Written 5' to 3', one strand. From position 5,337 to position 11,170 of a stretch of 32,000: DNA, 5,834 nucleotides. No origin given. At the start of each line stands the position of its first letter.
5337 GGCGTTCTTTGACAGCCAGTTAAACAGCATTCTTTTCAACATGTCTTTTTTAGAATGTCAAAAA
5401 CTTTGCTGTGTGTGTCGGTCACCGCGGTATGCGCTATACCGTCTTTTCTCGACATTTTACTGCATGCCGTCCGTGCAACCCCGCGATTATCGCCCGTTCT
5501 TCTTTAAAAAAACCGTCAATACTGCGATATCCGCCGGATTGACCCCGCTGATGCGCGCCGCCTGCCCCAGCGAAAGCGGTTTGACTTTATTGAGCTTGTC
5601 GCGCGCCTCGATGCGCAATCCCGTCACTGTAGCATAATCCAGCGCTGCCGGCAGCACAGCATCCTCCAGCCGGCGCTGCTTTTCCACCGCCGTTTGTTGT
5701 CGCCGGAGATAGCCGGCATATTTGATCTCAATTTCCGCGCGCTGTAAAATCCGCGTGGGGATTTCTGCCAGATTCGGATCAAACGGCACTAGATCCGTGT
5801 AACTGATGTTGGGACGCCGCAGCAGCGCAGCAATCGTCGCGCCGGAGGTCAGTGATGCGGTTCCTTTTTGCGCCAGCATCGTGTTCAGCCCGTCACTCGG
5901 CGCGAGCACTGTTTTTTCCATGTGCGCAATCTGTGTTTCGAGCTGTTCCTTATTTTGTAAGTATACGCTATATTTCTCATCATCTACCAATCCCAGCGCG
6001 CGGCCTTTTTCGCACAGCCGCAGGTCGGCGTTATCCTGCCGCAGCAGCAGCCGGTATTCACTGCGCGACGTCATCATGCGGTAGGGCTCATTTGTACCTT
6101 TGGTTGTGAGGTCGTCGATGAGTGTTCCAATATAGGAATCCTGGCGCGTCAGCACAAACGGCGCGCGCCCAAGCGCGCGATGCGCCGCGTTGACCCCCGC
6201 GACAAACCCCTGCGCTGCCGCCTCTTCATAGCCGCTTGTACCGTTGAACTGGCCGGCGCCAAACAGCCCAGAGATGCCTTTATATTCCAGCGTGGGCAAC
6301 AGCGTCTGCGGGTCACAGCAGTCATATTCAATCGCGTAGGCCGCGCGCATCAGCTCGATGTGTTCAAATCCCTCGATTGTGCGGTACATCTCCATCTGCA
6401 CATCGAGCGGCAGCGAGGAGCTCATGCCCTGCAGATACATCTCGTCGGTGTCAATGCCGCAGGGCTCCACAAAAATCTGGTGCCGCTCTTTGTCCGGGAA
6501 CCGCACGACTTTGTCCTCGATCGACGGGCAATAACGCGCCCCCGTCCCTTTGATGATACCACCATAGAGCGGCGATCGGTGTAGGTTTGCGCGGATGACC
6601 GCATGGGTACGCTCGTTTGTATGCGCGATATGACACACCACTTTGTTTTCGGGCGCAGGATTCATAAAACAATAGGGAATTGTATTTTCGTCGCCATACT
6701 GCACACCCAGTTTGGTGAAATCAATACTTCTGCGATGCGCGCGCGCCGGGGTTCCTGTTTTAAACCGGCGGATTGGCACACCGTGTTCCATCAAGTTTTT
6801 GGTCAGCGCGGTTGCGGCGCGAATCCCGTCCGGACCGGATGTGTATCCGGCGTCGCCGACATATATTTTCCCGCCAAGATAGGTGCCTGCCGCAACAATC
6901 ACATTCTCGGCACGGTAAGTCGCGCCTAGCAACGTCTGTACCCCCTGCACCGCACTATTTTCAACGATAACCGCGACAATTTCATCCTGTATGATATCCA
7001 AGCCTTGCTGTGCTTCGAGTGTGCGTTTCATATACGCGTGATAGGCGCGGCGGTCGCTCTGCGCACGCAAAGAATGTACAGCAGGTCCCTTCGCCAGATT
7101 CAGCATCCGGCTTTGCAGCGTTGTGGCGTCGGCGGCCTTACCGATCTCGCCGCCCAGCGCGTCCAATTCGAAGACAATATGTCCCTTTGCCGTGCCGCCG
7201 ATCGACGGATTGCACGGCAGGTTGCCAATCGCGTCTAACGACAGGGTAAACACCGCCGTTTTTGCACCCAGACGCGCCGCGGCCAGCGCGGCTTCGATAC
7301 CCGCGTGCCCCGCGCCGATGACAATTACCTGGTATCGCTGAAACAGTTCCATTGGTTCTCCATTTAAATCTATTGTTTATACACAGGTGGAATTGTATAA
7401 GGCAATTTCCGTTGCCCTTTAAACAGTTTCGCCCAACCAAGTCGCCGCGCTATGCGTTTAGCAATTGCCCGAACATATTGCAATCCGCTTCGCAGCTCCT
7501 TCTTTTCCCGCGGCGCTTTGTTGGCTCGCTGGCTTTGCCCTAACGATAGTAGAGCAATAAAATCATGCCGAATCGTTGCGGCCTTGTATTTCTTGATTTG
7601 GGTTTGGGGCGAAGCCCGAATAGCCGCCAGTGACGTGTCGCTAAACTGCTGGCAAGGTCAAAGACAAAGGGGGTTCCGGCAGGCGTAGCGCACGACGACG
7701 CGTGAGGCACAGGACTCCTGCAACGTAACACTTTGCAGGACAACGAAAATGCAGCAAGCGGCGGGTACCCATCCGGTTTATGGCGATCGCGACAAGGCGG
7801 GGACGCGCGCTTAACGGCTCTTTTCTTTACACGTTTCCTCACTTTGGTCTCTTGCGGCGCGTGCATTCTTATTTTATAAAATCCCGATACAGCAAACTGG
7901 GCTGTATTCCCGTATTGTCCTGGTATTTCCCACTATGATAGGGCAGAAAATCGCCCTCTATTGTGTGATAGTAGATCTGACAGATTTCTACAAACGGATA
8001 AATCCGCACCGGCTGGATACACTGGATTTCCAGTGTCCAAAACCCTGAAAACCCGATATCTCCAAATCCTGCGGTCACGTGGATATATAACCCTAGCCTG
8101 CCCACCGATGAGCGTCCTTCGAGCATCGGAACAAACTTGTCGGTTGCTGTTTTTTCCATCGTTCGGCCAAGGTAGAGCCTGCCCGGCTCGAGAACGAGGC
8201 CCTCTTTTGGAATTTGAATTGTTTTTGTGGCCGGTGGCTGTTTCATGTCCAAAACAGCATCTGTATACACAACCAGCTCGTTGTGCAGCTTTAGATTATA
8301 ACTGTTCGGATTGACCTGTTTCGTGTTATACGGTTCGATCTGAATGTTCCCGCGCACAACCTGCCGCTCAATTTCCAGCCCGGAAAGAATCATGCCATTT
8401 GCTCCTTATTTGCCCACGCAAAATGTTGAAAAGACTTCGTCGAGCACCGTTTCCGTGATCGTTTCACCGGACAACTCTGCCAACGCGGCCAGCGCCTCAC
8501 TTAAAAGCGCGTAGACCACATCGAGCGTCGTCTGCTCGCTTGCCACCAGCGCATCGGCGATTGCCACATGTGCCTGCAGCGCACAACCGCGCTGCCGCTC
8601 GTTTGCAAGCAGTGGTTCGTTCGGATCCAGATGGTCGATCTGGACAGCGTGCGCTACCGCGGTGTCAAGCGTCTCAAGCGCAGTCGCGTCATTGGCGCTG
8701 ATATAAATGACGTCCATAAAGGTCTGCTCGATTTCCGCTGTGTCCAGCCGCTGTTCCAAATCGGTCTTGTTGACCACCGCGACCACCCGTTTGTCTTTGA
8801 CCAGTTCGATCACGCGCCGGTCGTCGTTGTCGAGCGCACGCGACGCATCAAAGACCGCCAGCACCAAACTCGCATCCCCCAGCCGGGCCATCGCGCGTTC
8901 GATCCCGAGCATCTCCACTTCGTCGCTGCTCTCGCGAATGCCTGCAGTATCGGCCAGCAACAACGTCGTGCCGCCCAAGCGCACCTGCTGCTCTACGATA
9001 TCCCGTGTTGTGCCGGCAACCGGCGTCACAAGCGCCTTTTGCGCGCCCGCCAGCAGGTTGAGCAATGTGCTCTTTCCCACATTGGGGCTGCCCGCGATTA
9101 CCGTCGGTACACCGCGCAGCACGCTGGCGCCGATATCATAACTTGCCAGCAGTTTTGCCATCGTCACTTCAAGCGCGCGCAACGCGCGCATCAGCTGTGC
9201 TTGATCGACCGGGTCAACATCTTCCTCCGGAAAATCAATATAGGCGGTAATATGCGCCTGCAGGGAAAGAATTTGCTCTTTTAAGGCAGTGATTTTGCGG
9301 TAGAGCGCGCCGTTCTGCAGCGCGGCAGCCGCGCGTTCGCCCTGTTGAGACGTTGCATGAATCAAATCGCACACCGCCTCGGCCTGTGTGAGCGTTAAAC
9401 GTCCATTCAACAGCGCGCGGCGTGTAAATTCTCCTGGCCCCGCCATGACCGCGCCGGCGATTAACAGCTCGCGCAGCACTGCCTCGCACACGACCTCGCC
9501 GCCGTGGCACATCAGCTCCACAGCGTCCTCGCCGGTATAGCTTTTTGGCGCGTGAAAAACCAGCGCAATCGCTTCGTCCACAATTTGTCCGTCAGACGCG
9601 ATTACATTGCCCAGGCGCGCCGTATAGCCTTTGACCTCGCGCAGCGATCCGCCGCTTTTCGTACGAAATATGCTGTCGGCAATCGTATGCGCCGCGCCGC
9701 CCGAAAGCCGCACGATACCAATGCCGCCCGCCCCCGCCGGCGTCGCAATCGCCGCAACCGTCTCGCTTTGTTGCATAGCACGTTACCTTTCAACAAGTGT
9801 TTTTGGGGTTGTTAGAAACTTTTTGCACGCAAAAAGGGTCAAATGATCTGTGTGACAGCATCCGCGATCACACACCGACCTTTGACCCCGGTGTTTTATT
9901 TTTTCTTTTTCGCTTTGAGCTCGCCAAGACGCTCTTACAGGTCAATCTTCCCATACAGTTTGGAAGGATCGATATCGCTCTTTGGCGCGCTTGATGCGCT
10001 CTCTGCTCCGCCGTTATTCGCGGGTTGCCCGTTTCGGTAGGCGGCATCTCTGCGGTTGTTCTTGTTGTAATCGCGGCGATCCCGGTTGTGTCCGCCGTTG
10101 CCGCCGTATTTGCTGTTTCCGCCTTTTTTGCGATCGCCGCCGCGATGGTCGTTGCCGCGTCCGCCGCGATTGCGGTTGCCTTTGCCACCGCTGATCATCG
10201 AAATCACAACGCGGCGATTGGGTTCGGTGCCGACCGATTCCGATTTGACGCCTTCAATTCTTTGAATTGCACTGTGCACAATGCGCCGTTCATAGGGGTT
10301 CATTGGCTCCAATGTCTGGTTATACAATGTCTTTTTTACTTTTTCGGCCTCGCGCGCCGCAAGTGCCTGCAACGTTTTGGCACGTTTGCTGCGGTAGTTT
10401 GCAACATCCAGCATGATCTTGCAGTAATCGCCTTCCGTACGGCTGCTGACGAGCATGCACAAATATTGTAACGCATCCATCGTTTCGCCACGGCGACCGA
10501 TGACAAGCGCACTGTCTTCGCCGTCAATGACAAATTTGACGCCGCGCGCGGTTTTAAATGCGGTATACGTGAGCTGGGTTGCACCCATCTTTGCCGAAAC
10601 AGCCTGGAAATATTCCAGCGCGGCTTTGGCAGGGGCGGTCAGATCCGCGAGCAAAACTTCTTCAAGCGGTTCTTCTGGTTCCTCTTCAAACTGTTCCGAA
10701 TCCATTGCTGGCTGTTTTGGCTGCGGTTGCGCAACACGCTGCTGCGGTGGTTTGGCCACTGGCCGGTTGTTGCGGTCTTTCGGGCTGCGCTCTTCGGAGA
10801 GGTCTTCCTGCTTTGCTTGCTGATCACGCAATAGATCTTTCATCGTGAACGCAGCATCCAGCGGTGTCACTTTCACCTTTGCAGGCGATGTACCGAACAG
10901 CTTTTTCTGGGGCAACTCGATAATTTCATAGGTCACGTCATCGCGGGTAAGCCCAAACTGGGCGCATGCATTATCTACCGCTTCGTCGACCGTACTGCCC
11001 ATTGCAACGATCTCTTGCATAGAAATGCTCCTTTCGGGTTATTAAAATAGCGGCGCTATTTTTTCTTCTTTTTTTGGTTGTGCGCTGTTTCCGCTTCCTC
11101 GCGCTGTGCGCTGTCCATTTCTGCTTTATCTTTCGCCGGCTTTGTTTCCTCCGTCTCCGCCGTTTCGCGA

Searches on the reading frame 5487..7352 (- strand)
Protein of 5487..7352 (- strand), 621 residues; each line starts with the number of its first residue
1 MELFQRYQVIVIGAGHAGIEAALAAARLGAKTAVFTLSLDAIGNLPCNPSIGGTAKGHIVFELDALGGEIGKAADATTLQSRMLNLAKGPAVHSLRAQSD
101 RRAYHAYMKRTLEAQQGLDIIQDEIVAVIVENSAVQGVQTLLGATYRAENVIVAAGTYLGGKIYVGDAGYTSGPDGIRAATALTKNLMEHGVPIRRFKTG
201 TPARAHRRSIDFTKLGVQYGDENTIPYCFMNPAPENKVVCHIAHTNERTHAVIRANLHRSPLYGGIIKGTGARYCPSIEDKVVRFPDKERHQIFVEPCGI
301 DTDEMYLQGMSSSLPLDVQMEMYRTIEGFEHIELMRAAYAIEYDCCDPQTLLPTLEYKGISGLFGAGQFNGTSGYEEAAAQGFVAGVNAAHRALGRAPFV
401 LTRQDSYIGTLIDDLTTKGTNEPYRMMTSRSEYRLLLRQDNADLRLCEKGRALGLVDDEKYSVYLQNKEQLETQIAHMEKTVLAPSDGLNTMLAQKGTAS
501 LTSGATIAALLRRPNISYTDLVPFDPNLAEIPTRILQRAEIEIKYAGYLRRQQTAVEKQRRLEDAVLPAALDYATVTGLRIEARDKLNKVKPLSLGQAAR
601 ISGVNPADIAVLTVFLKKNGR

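Call 24: find_related_loci(query=window:5487-7352:-, collection=genome_contigs, flank=10000)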
Query window:5487-7352:- (621 aa) in genome_contigs; peptide patterns used: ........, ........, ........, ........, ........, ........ (x = any residue, [..] = any of these).
600 stretches matched a pattern (row limit reached: there are more); 598 encode a relative of the query (tblastn E <= 1e-3); the best 80 are kept; 80 distinct loci.
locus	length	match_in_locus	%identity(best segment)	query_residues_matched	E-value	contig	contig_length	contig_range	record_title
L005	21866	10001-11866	66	1-621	0e+0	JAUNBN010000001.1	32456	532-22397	MAG: Oscillospiraceae bacterium isolate S1R_St_47 NODE_547_length_32456_cov_6.151292, whole genome shotgun sequence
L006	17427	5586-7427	60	5-616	0e+0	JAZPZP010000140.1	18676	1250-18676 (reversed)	MAG: Eubacteriales bacterium isolate T1900044644_TS20190110.MAGScoT_cleanbin_000079 SGB_1327_k141_1742408, whole genome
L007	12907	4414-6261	58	3-617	0e+0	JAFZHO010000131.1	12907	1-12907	MAG: Clostridia bacterium isolate RGIG7773 Water_buffalos_Rectum.Co__c3258445, whole genome shotgun sequence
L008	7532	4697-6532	57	7-617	0e+0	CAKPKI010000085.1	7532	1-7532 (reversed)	MAG: uncultured Clostridia bacterium isolate REFINED_METABAT215_TOP10_CONTIGS_1500_ASSEMBLY_K77_MERGED__Hadza_PheChl_Fib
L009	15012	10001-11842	58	7-618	0e+0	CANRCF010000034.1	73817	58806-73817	MAG: uncultured Clostridia bacterium isolate Lapin-027__bin83 genome assembly, contig: Lapin-027__NODE_245_length_73817_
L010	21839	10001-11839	57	11-619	0e+0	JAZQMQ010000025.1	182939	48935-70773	MAG: Eubacteriales bacterium isolate T1900044605_TS20190071.MAGScoT_cleanbin_000023 SGB_730_k141_2133619, whole genome s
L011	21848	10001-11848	57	7-621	0e+0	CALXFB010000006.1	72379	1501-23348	MAG: uncultured Clostridia bacterium isolate BRZ_FC__bin42 genome assembly, contig: BRZ_FC__NODE_407_length_72379_cov_14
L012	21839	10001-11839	59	6-617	0e+0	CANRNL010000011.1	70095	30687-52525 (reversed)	MAG: uncultured Clostridia bacterium isolate Lapin-021__bin14 genome assembly, contig: Lapin-021__NODE_467_length_70095_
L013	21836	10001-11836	57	7-617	0e+0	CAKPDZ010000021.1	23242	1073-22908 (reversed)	MAG: uncultured Clostridia bacterium isolate REFINED_METABAT215_TOP10_CONTIGS_1500_ASSEMBLY_K77_MERGED__Hadza_PheChl_Fib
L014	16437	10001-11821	58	11-616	0e+0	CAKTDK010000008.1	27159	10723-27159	MAG: uncultured Eubacteriales bacterium isolate REFINED_METABAT215_TOP10_CONTIGS_1500_ASSEMBLY_K77_MERGED__Hadza_MoBio_h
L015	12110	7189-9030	57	7-618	0e+0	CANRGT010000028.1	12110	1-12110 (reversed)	MAG: uncultured Clostridia bacterium isolate Lapin-022__bin14 genome assembly, contig: Lapin-022__NODE_5285_length_12110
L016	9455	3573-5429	58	6-621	0e+0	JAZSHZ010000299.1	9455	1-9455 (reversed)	MAG: Eubacteriales bacterium isolate T1900044574_TS20190040.MAGScoT_cleanbin_000011 SGB_470_k141_241896, whole genome sh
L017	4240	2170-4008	58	7-618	0e+0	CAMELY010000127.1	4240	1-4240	MAG: uncultured Clostridia bacterium isolate SRR11489777_bin.104_metaWRAP_v1.3_MAG genome assembly, contig: ERZ11466755.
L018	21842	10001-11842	57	7-619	0e+0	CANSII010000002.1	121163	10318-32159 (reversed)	MAG TPA_asm: uncultured Clostridium sp. isolate SRR15730546_bin.28_metawrap_v1.3_MAG genome assembly, contig: NODE.88_le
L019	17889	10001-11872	57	1-620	0e+0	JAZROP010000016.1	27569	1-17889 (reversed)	MAG: Clostridia bacterium isolate T1900045392_YK20190082.MAGScoT_cleanbin_000005 SGB_6934_k141_4647680, whole genome sho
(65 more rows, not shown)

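Call 32: find_homologous_proteins(query=window:5487-7352:-, max_evalue=1e-100)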
Query window:5487-7352:- (621 aa): 8000 proteins with E <= 1e-100 among 8000 candidates; the best 120 are listed.
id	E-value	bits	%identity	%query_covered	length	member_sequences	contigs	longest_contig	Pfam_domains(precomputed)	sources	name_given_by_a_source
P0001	0.0e+0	1391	100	100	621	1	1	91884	PF07992.21,PF13738.13,PF21680.3,PF01134.29,PF13932.16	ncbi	-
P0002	0.0e+0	1107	79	100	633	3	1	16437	PF07992.21,PF13738.13,PF21680.3,PF01134.29,PF13932.16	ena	-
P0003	0.0e+0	1102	79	99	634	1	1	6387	PF07992.21,PF13738.13,PF21680.3,PF01134.29,PF13932.16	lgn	-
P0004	0.0e+0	1093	78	100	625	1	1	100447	PF01266.31,PF07992.21,PF21680.3,PF01134.29,PF13932.16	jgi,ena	jgi:glucose-inhibited division protein A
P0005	0.0e+0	1085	77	99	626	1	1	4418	PF07992.21,PF21680.3,PF01134.29,PF13932.16,PF12831.14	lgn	-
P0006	0.0e+0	1034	75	100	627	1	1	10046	PF07992.21,PF21680.3,PF01134.29,PF13932.16,PF12831.14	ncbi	-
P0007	0.0e+0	1034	75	99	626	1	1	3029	PF07992.21,PF13738.13,PF21680.3,PF01134.29,PF13932.16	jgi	jgi:tRNA uridine 5-carboxymethylaminomethyl modification enzyme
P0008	0.0e+0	1029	74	100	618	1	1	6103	PF01266.31,PF07992.21,PF21680.3,PF01134.29,PF13932.16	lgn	-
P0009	1.6e-294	996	72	99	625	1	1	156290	PF07992.21,PF13738.13,PF21680.3,PF01134.29,PF13932.16,PF12831.14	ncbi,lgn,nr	ncbi:MAG: tRNA uridine-5-carboxymethylaminomethyl(34) synthesis enzyme MnmG [Oscillospiraceae bacter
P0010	4.5e-292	988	70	100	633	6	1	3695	PF07992.21,PF21680.3,PF01134.29,PF13932.16,PF12831.14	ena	-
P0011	1.1e-290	983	71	100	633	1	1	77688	PF07992.21,PF21680.3,PF01134.29,PF13932.16,PF12831.14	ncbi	-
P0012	2.5e-290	982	72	100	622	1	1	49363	PF07992.21,PF13738.13,PF21680.3,PF01134.29,PF13932.16,PF12831.14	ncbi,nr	ncbi:MAG: tRNA uridine-5-carboxymethylaminomethyl(34) synthesis enzyme MnmG [Oscillospiraceae bacter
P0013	3.0e-290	982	70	100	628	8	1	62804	PF01266.31,PF07992.21,PF13738.13,PF21680.3,PF01134.29,PF13932.16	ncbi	ncbi:MAG: tRNA uridine-5-carboxymethylaminomethyl(34) synthesis enzyme MnmG [Oscillospiraceae bacter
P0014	1.5e-288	976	70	99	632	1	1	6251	PF07992.21,PF13738.13,PF21680.3,PF01134.29,PF13932.16,PF12831.14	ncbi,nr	ncbi:MAG: tRNA uridine-5-carboxymethylaminomethyl(34) synthesis enzyme MnmG [Ruminococcaceae bacteri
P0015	2.6e-288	976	70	99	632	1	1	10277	PF07992.21,PF13738.13,PF21680.3,PF01134.29,PF13932.16,PF12831.14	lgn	-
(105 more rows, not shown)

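Call 33: find_encoding_contigs(protein=P0001, flank=10000, max_places=5)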
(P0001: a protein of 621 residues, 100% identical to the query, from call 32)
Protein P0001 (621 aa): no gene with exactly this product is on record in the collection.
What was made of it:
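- Tried and rejected: Walking along the source contig (91,884 nt, NCBI) failed because that record is not in the look-up index (call 33).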

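Call 34: find_encoding_contigs(protein=P0004, flank=10000, max_places=3)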
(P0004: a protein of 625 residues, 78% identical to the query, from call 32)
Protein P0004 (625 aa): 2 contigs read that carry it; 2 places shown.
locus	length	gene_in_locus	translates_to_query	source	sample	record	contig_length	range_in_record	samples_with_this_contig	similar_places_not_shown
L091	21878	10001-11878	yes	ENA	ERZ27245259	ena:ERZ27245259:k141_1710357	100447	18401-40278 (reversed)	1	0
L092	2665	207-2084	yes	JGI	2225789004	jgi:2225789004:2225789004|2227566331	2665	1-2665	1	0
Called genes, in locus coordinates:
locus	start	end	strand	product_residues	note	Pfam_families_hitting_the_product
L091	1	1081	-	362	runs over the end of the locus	PF02463:SMC_N, PF13175:AAA_15 (weak), PF13476:AAA_23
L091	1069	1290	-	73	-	PF13275:S4_2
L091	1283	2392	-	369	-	PF00712:DNA_pol3_beta, PF02767:DNA_pol3_beta_2, PF02768:DNA_pol3_beta_3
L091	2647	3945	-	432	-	PF11638:DnaA_N, PF00308:Bac_DnaA, PF01695:IstB_IS21 (weak), PF00004:AAA (weak), PF13401:AAA_22 (faint), PF08299:Bac_DnaA_C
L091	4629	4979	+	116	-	PF00825:Ribonuclease_P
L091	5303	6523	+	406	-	PF02096:60KD_IMP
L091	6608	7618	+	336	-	PF14804:Jag_N, PF13083:KH_KhpA-B, PF01424:R3H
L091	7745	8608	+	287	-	-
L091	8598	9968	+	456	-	PF10396:TrmE_N, PF12631:MnmE_helical, PF03193:RsgA_GTPase (faint), PF01926:MMR_HSR1, PF02421:FeoB_N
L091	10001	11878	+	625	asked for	PF01134:GIDA, PF01266:DAO (faint), PF07992:Pyr_redox_2 (weak), PF21680:GIDA_C_1st, PF13932:SAM_GIDA_C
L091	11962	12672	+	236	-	PF02527:GidB, PF05175:MTS (weak), PF13847:Methyltransf_31 (weak)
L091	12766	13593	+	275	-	PF02195:ParB_N, PF17762:HTH_ParB (weak)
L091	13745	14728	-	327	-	PF00135:COesterase, PF20434:BD-FAE, PF07859:Abhydrolase_3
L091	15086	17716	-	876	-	PF01326:PPDK_N, PF00391:PEP-utilizers, PF02896:PEP-utilizers_C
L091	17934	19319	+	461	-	PF00483:NTP_transferase, PF01128:IspD (weak), PF02348:CTP_transf_3 (weak), PF12804:NTP_transf_3, PF25084:LbH_EIF2B (faint), PF25087:GMPPB_C (weak), PF00132:Hexapep (weak)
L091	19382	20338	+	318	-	PF13793:Pribosyltran_N, PF00156:Pribosyltran, PF14572:Pribosyl_synth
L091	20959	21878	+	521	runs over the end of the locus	PF00474:SSF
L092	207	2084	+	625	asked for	PF01134:GIDA, PF01266:DAO (faint), PF07992:Pyr_redox_2 (weak), PF21680:GIDA_C_1st, PF13932:SAM_GIDA_C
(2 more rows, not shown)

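Call 35: find_encoding_contigs(protein=P0002, flank=10000, max_places=3)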
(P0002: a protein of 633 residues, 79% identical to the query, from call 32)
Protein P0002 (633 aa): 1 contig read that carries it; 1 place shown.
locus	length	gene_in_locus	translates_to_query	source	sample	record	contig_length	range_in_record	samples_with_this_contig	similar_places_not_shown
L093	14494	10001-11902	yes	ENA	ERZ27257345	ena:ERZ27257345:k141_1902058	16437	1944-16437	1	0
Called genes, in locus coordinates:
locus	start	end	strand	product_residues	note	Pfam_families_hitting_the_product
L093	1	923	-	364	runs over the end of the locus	PF02463:SMC_N, PF13175:AAA_15 (weak), PF13476:AAA_23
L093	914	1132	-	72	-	-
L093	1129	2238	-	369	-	PF00712:DNA_pol3_beta, PF02767:DNA_pol3_beta_2, PF02768:DNA_pol3_beta_3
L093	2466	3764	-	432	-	PF11638:DnaA_N, PF01695:IstB_IS21 (weak), PF00308:Bac_DnaA, PF00004:AAA (weak), PF13401:AAA_22 (faint), PF08299:Bac_DnaA_C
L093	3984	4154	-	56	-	-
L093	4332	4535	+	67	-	PF13443:HTH_26 (weak)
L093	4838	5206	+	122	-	PF00825:Ribonuclease_P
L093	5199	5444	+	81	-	PF01809:YidD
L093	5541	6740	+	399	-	PF02096:60KD_IMP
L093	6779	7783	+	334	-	PF14804:Jag_N, PF13083:KH_KhpA-B, PF01424:R3H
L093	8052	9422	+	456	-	PF10396:TrmE_N, PF12631:MnmE_helical, PF01926:MMR_HSR1, PF02421:FeoB_N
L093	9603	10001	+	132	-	PF13673:Acetyltransf_10, PF00583:Acetyltransf_1, PF13508:Acetyltransf_7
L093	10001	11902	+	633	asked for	PF01134:GIDA, PF07992:Pyr_redox_2, PF13738:Pyr_redox_3 (faint), PF21680:GIDA_C_1st, PF13932:SAM_GIDA_C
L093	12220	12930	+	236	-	PF02527:GidB, PF05175:MTS (weak)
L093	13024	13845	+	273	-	PF02195:ParB_N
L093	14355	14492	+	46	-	?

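Call 37: list_cluster_members(proteins=[P0001])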
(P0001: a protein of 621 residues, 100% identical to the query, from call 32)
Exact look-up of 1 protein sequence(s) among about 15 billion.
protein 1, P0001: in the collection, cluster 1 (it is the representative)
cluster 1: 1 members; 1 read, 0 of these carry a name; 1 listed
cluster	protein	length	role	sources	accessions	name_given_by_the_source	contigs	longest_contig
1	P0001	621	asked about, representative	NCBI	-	-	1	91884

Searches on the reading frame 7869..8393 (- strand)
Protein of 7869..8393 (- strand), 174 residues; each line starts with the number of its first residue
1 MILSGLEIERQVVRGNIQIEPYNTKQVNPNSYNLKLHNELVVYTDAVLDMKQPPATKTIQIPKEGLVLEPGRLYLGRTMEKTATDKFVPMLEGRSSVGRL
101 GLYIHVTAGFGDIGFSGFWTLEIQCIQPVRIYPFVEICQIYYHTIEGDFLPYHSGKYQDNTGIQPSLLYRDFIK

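Call 53: search_protein_families(library=pfam, proteins=[window:7869-8393:-], max_evalue=0.01)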
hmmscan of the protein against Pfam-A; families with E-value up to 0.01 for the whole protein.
window:7869-8393:- (174 aa): 2 families
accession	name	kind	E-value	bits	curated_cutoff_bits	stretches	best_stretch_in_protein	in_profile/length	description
PF22769.1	DCD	-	1.1e-39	136.4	27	1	2-144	1-152/153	dCTP deaminase-like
PF06559.16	DCD_N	-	0.00056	20.2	21.4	1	2-108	4-119/164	2'-deoxycytidine 5'-triphosphate deaminase (DCD) N-terminal domain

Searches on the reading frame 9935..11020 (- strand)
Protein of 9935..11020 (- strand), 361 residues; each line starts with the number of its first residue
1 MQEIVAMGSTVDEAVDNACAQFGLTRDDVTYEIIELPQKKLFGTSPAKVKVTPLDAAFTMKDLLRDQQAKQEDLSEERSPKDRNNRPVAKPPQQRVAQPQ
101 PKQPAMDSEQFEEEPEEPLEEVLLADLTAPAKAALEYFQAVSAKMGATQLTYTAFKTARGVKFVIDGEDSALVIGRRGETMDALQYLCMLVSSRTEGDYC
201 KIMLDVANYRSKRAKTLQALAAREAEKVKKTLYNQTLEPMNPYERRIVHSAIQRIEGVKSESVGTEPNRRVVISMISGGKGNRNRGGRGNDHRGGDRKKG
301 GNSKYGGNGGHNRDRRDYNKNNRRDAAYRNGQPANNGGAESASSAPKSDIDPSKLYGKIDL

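Call 83: search_protein_families(library=pfam, proteins=[window:9935-11020:-], max_evalue=0.001)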
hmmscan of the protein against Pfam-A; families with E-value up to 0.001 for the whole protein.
window:9935-11020:- (361 aa): 3 families
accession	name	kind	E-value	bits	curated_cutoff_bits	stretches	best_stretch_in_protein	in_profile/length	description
PF01424.28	R3H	-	4e-19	68.8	26.8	1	215-274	1-59/60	R3H domain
PF14804.11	Jag_N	-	7.3e-16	58.8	25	1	8-52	3-49/50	Jag N-terminus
PF13083.13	KH_KhpA-B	-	3.6e-09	36.8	32.1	1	136-196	6-66/73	KhpA/KhpB, KH domain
